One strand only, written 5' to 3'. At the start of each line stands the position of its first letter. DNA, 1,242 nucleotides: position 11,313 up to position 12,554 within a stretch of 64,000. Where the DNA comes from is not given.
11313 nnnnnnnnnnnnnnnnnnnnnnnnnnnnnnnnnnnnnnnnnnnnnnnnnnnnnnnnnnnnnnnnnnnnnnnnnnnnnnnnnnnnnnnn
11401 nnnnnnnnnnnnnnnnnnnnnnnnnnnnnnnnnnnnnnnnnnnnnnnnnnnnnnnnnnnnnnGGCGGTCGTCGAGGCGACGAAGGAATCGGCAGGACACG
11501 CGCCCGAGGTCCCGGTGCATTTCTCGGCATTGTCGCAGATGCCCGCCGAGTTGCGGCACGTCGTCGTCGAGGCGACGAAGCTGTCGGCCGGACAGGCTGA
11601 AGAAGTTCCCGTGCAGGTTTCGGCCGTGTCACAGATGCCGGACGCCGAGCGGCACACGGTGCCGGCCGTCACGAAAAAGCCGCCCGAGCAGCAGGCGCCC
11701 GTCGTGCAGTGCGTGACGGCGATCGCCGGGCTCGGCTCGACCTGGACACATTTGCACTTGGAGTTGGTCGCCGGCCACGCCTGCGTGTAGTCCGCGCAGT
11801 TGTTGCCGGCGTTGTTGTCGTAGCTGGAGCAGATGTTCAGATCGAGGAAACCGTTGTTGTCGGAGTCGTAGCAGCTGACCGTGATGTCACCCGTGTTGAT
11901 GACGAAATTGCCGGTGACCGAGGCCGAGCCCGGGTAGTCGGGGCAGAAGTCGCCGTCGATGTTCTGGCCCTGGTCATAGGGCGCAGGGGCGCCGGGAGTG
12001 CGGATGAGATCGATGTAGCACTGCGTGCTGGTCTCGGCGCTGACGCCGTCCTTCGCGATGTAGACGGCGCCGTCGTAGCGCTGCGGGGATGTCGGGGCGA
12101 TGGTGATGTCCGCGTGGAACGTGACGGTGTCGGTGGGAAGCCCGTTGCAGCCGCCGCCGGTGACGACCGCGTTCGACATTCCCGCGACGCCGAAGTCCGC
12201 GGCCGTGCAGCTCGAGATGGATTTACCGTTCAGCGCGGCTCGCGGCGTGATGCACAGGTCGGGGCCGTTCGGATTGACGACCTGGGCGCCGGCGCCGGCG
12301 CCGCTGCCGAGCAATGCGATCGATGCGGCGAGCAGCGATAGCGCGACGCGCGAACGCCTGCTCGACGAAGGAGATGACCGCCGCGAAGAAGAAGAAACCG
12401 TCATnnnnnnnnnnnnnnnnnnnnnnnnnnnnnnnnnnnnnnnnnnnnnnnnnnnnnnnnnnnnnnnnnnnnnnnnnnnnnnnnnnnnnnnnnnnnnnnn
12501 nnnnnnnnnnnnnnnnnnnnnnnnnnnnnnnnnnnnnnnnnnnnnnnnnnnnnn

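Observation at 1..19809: Tandem family of giant secreted proteins built from disintegrin-like half-domain repeats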

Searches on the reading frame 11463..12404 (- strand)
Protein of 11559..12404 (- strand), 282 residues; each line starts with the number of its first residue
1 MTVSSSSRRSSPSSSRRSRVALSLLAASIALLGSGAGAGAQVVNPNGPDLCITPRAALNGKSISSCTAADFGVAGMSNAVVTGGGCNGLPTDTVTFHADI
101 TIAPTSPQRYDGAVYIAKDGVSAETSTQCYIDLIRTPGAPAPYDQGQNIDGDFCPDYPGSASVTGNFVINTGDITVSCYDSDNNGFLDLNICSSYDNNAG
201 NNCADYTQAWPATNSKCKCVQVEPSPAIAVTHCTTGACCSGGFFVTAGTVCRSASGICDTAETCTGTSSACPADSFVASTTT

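Call 8: search_protein_families(library=pfam, proteins=[window:11709-12404:-], max_evalue=10)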
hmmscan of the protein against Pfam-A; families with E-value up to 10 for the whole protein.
seq(232 aa): 0 families

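Call 11: find_homologous_proteins(query=window:11559-12404:-)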
Query seq(282 aa) (282 aa): 8 proteins with E <= 0.001 among 6975 candidates.
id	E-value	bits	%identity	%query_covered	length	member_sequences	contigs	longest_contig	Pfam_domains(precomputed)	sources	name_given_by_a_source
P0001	1.2e-39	154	69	14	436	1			PF00200.29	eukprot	eukprot:TRINITY_DN115_c0_g1_i2.p1 TRINITY_DN115_c0_g1~~TRINITY_DN115_c0_g1_i2.p1 ORF type:complete l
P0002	2.0e-31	127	67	14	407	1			PF00200.29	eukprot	eukprot:TRINITY_DN115_c0_g1_i7.p1 TRINITY_DN115_c0_g1~~TRINITY_DN115_c0_g1_i7.p1 ORF type:complete l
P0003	5.6e-27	113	29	95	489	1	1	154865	PF00200.29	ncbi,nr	ncbi:MAG TPA: hypothetical protein VN634_15330, partial [Candidatus Limnocylindrales bacterium]|nr:h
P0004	7.6e-21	93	59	19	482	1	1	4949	PF00200.29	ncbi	ncbi:MAG: hypothetical protein ABR538_00350, partial [Candidatus Binatia bacterium]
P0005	3.5e-19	87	81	13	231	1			PF00200.29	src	-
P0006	2.5e-15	75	78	13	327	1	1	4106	PF00200.29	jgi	jgi:hypothetical protein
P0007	1.6e-10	59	41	35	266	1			PF00200.29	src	-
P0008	1.2e-4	40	61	13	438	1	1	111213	PF00526.24,PF00200.29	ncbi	-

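Call 16: find_related_loci(query=window:11559-12281:-, collection=genome_contigs, flank=10000)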
Query seq(241 aa) (241 aa) in genome_contigs; peptide patterns used: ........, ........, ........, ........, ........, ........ (x = any residue, [..] = any of these).
98 stretches matched a pattern; 7 encode a relative of the query (tblastn E <= 1e-3); 7 distinct loci.
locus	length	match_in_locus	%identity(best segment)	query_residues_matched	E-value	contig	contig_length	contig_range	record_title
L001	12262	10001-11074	30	23-241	6e-22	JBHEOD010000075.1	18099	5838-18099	MAG: Candidatus Binatia bacterium isolate S6_bin.16.strict S6_NODE_75, whole genome shotgun sequence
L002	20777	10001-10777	42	162-241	2e-9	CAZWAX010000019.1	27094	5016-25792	MAG TPA_asm: uncultured Polyangiaceae bacterium isolate SRP302447_co1_427 genome assembly, contig: NODE_4789_length_2709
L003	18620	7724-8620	52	185-241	4e-9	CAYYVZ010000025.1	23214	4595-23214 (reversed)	MAG TPA_asm: uncultured Myxococcales bacterium isolate binchicken_co105_106 genome assembly, contig: NODE_2725_length_23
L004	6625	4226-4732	29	25-176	6e-9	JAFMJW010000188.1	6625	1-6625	MAG: Alphaproteobacteria bacterium isolate DEBay_Sum019D_L_G_86 NODE_14381_length_6625_cov_8.817504, whole genome shotgu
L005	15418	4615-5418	53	187-241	4e-8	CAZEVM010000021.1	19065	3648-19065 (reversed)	MAG TPA_asm: uncultured Candidatus Peribacteria bacterium isolate SRP286056_co2_580 genome assembly, contig: NODE_4400_l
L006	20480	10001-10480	30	24-178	6e-8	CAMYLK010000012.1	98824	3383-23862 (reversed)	MAG: uncultured Desulfobulbaceae bacterium isolate FCS_M_Desulfobacterota_12 genome assembly, contig: NODE_35_length_988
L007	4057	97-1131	54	198-239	6e-8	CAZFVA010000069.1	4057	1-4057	MAG TPA_asm: uncultured Anaeromyxobacteraceae bacterium isolate SRP272421_co1_546 genome assembly, contig: NODE_87361_le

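Call 46: predict_structure(alignment_id=A3)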
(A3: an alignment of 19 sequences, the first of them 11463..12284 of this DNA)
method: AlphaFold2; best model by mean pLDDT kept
length: 274 residues; sequences in the alignment: 19
mean_pLDDT: 71.4   pTM: 0.67
mean pLDDT of the five models: 71.4, 69.3, 69.1, 62.5, 61.5
residues with pLDDT >= 90: 82; 70-90: 78; 50-70: 40; < 50: 74
segments of 3 or more residues with pLDDT < 50: 1-4, 100-104, 210-214, 216-218, 220-274
pLDDT, mean of each block of 10 residues (from residue 1): 56 88 90 94 87 92 82 90 91 64 56 72 73 91 92 83 78 93 94 69 61 45 44 35 37 40 41 42
secondary structure, 60 per line:
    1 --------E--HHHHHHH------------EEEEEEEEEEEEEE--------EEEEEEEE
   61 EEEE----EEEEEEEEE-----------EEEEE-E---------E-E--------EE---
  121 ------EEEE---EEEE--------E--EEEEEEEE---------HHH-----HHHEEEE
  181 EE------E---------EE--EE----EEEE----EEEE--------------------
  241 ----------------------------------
elements in order: H12-18 E31-44 E53-64 E69-77 E89-93 E127-130 E134-137 E149-156 E177-182 E209-212 E217-220

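Call 50: fold_search(model_id=the predicted structure, library=pdb)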
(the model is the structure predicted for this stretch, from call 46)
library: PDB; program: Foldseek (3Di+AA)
matches with E <= 10: 1088; with E <= 0.001: 0
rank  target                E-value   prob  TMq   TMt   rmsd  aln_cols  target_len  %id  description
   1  3idu_A                4.3e-03  0.54  0.19  0.31   8.6       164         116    7  Crystal Structure of the CARDB domain of the PF1109 protein in complex with di-metal ions from Pyrococcus furiosus, No (released 2009-08-04)
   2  1hh4_E                4.8e-03  0.85  0.25  0.34  11.2       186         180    9  Rac1-RhoGDI complex involved in NADPH oxidase activation (released 2001-08-28)
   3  1hh4_D                6.5e-03  0.85  0.24  0.32   9.9       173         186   10  Rac1-RhoGDI complex involved in NADPH oxidase activation (released 2001-08-28)
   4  5fr2_B                7.8e-03  0.82  0.24  0.34  11.1       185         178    8  Farnesylated RhoA-GDP in complex with RhoGDI-alpha, lysine acetylated at K178 (released 2016-01-13)
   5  2jhw_A                8.3e-03  0.60  0.20  0.34  10.4       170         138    9  CRYSTAL STRUCTURE OF RHOGDI E155A, E157A MUTANT (released 2007-05-08)
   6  1ft3_A                8.8e-03  0.91  0.25  0.44   7.4       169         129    7  CRYSTAL STRUCTURE OF TRUNCATED RHOGDI K141A MUTANT (released 2001-05-02)
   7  1ft0_A                1.3e-02  0.66  0.22  0.38   9.8       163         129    9  CRYSTAL STRUCTURE OF TRUNCATED HUMAN RHOGDI K113A MUTANT (released 2001-05-02)
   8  2vqu_B                1.4e-02  0.51  0.20  0.09   8.0       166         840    8  Structural and biochemical evidence for a boat-like transition state in beta-mannosidases (released 2008-04-01)
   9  1ogp_A                1.5e-02  0.38  0.20  0.15   9.6       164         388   11  The crystal structure of plant sulfite oxidase provides insight into sulfite oxidation in plants and animals (released 2003-10-09)
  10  4mmz_A                1.5e-02  0.23  0.18  0.07  10.9       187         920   11  Integrin AlphaVBeta3 ectodomain bound to an antagonistic tenth domain of Fibronectin (released 2014-03-26)
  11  2kl6_MODEL_1_A        1.6e-02  0.25  0.16  0.28   8.6       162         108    6  Solution NMR structure of the CARDB domain of PF1109 from Pyrococcus furiosus. Northeast Structural Genomics C (released 2009-08-25)
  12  2ji0                  1.9e-02  0.77  0.25  0.43   9.2       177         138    7  CRYSTAL STRUCTURE OF RHOGDI K138Y, K141Y MUTANT (released 2007-05-08)
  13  2wbk_A                1.9e-02  0.38  0.20  0.08   8.5       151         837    7  Structure of the Michaelis complex of beta-mannosidase, Man2A, provides insight into the conformational itinerary of m (released 2009-03-17)
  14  1doa_B                2.1e-02  0.38  0.22  0.28  12.7       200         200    9  Structure of the rho family gtp-binding protein cdc42 in complex with the multifunctional regulator rhogdi (released 2000-02-09)
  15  3hbq                  2.2e-02  0.41  0.20  0.16  11.0       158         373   11  Structure of recombinant Chicken Liver Sulfite Oxidase mutant Cys 185 Ala (released 2010-04-14)
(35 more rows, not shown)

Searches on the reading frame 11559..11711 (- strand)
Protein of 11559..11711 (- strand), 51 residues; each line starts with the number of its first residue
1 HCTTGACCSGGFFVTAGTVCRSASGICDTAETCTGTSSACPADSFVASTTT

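Call 8: search_protein_families(library=pfam, proteins=[window:11559-11711:-], max_evalue=10)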
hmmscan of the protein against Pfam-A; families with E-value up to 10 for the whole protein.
seq(51 aa): 2 families
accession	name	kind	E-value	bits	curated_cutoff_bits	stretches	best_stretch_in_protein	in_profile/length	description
PF00200.28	Disintegrin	-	2.1e-09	38.5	35.1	1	1-43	32-75/75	Disintegrin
PF24634.1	DUF7631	-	0.26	12.3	27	1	1-13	8-20/50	Domain of unknown function (DUF7631)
